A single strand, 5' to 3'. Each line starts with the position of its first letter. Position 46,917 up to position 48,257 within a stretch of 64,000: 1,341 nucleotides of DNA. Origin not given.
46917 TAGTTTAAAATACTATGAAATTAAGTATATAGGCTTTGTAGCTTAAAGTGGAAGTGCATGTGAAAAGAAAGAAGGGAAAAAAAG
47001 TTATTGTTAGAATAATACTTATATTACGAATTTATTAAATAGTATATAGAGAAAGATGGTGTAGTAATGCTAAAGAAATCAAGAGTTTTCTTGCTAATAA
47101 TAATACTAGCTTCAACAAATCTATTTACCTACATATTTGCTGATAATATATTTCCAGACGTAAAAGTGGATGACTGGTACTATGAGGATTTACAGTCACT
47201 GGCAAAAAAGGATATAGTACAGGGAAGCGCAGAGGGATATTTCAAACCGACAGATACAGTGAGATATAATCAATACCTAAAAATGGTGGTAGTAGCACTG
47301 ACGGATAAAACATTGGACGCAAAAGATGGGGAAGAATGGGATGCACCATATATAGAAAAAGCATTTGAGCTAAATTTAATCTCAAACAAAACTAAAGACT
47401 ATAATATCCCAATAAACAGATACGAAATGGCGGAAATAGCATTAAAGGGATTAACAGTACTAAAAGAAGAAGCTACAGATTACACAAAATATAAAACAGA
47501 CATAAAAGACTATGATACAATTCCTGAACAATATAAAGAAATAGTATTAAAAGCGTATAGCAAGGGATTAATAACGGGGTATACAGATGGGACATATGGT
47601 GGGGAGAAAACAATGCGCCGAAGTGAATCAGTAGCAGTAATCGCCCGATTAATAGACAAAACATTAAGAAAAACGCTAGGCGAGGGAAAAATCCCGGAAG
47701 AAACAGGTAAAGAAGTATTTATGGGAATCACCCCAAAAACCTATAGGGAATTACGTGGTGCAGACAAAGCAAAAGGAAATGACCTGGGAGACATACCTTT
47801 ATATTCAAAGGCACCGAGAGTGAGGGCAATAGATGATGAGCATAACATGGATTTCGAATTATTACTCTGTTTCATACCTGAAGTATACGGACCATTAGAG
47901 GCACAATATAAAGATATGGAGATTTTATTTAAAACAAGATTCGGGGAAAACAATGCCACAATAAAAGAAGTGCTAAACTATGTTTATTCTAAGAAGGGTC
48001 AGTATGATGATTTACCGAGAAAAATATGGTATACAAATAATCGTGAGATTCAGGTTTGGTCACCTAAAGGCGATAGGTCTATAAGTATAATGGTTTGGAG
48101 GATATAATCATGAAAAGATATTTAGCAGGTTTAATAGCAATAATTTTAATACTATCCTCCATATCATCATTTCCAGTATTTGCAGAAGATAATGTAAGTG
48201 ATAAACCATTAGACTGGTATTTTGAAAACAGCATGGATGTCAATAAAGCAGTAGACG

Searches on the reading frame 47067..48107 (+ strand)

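Call 73: search_protein_families(library=pfam, proteins=[window:47067-48107:+], max_evalue=0.00001)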
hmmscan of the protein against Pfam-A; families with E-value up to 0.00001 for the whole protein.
window:47067-48107:+ (346 aa): 1 family
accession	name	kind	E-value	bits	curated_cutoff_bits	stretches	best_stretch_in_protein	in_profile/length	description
PF00395.25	SLH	-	5.9e-15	55.4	20.8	1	146-187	2-42/44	S-layer homology domain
